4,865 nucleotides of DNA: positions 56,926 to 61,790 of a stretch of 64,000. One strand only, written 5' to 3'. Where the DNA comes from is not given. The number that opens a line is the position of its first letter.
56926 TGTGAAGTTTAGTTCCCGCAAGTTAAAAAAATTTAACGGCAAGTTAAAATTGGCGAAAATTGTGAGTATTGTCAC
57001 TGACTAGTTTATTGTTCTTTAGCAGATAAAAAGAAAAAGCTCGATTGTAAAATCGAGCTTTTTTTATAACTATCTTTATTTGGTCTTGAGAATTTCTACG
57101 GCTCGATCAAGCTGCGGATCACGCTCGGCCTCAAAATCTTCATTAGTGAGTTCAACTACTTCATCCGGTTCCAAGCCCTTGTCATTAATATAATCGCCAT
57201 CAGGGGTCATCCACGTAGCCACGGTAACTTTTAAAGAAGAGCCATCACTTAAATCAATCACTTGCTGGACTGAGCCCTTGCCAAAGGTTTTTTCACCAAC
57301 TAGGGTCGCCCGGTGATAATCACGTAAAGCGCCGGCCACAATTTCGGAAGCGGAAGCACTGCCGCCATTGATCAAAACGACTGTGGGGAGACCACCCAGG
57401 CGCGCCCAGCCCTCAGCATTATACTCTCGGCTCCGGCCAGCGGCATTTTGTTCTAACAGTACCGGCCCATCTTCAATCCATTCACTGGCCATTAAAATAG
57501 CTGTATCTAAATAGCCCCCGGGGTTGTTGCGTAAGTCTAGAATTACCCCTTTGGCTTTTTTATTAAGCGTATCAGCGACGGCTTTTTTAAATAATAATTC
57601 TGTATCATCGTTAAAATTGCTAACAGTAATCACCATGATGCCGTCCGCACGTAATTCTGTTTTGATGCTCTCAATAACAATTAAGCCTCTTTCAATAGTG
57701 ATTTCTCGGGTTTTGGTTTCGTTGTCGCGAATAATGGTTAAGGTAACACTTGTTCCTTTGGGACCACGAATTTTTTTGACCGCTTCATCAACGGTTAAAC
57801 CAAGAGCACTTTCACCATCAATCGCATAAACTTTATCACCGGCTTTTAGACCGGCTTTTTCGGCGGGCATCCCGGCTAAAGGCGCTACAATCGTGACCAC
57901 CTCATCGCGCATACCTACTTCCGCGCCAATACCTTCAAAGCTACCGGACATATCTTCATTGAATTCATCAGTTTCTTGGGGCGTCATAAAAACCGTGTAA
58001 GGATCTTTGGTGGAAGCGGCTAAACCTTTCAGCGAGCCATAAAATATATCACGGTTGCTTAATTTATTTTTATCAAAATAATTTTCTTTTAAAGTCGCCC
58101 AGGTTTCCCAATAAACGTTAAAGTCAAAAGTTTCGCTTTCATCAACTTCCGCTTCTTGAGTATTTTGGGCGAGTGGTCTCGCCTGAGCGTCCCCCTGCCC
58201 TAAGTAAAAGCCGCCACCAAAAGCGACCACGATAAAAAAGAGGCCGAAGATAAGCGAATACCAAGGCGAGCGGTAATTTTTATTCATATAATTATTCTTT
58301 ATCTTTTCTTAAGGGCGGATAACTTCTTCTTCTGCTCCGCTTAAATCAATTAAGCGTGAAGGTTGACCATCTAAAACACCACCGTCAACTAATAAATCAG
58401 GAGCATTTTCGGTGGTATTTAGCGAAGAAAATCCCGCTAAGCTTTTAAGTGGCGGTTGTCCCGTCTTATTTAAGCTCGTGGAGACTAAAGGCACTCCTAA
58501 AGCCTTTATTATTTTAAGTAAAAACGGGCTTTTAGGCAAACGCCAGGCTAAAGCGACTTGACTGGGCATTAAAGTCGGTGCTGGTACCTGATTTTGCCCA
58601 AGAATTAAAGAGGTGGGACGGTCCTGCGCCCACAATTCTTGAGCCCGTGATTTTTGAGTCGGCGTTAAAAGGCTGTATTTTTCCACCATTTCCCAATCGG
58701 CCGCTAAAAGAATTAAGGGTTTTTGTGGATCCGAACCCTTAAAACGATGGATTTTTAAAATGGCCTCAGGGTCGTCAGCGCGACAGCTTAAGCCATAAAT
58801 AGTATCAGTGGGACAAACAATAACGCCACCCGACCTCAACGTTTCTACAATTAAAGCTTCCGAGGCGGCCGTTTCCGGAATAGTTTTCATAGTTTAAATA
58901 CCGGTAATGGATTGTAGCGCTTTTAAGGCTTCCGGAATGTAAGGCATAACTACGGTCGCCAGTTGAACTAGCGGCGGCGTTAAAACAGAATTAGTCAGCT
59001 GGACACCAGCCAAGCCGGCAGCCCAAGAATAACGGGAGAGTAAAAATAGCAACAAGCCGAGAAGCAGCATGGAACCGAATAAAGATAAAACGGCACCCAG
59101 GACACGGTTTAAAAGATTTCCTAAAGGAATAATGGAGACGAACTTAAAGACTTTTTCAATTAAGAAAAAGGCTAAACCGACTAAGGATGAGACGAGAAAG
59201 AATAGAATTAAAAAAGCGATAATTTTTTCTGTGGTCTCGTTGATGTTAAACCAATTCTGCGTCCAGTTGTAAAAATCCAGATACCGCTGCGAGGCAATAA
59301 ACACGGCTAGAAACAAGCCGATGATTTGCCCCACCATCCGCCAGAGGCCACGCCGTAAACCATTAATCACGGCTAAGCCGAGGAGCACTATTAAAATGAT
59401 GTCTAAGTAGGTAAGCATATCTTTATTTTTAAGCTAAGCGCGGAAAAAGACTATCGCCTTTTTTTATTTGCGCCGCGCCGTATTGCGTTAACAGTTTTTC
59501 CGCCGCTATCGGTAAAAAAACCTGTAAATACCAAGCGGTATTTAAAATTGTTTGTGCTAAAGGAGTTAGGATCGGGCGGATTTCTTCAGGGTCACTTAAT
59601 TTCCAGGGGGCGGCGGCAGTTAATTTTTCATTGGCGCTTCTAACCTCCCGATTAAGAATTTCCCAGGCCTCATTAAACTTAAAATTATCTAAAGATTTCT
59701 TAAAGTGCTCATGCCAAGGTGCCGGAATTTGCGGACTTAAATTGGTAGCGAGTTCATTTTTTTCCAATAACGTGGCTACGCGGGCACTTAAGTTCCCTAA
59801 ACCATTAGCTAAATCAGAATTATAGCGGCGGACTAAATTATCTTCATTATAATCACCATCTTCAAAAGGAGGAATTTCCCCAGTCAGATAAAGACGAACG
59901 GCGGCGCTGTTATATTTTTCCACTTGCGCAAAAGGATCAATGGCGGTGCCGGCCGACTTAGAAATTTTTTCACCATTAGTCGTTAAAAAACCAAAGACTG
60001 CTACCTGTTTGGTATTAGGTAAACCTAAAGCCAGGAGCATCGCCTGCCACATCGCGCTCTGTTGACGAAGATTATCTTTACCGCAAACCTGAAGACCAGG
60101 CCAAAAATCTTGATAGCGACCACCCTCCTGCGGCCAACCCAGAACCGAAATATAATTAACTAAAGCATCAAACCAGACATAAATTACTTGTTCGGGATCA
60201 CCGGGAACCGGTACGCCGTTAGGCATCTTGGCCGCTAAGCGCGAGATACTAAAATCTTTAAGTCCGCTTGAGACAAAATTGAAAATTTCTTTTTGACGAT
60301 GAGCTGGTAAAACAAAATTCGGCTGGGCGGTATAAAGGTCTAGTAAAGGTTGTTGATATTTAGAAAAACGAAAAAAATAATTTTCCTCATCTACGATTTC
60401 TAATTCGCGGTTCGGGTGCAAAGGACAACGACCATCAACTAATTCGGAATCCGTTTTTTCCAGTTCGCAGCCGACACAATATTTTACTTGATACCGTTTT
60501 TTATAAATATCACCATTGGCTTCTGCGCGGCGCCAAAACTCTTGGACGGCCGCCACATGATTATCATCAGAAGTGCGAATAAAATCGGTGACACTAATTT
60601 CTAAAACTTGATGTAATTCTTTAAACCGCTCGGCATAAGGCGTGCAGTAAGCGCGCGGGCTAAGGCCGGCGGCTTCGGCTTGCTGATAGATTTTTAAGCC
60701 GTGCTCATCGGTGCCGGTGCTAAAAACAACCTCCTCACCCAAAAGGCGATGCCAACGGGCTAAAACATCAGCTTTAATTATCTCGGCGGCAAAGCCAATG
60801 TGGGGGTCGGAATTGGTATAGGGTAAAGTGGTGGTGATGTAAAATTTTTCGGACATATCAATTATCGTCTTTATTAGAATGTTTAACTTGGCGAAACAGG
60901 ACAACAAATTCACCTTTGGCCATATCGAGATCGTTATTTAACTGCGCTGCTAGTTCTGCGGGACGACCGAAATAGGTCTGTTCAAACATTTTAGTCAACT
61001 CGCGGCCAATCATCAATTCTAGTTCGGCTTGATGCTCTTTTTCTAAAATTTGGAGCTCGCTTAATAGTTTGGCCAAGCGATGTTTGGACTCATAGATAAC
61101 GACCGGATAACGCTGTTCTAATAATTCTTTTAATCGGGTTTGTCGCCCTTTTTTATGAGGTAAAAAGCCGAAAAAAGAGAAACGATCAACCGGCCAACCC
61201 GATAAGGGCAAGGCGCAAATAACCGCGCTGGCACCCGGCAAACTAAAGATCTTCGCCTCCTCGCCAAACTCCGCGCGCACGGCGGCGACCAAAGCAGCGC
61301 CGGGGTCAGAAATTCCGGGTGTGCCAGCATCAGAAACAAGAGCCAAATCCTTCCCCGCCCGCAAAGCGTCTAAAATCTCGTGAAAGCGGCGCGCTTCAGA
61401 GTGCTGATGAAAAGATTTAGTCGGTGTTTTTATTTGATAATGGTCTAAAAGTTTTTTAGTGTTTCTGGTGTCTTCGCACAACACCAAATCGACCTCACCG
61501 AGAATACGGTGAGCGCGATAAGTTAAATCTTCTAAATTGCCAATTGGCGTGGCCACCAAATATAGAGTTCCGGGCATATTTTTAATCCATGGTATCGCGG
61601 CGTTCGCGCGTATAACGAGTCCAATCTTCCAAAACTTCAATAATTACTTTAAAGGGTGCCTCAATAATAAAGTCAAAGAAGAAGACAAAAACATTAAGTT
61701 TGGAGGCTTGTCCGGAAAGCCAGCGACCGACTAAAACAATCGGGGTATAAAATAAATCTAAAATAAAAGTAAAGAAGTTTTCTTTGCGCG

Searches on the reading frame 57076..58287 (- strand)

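Call 33: search_protein_families(library=pfam, proteins=[window:57076-58287:-], max_evalue=0.001)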
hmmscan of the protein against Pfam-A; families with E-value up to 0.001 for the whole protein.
window:57076-58287:- (403 aa): 5 families
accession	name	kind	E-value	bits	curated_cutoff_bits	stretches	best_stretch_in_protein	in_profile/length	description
PF03572.23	Peptidase_S41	-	6.4e-50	169.4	24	1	217-378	2-165/165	Peptidase family S41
PF17820.7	PDZ_6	-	1.2e-13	51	27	1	133-187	2-54/54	PDZ domain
PF00595.29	PDZ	-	4.3e-11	43.5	23.2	1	119-185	11-80/81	PDZ domain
PF13180.12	PDZ_2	-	2.9e-10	40.7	27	1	120-197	3-79/80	PDZ domain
PF22694.1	CtpB_N-like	-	0.00063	20.6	27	0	25-102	6-82/85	Activating protease CtpB N-terminal domain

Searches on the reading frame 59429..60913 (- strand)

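Call 33: search_protein_families(library=pfam, proteins=[window:59429-60913:-], max_evalue=0.001)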
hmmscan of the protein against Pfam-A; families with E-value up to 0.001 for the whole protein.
window:59429-60913:- (494 aa): 3 families
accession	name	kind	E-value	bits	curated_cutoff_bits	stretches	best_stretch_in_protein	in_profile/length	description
PF09334.17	tRNA-synt_1g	-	1.4e-90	304.4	20.1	2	173-379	178-390/391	tRNA synthetases class I (M)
PF00133.28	tRNA-synt_1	-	1.8e-22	80.2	22.7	2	21-225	22-235/414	tRNA synthetases class I (I, L, M and V)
PF01406.26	tRNA-synt_1e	-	8.8e-08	32.3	27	1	35-141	21-127/301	tRNA synthetases class I (C) catalytic domain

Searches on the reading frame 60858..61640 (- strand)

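Call 33: search_protein_families(library=pfam, proteins=[window:60858-61640:-], max_evalue=0.001)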
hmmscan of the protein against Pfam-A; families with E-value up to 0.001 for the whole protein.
window:60858-61640:- (260 aa): 1 family
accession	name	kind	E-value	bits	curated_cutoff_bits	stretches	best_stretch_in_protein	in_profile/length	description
PF00590.25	TP_methylase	-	3.5e-31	109.3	27.8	1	25-230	1-211/212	Tetrapyrrole (Corrin/Porphyrin) Methylases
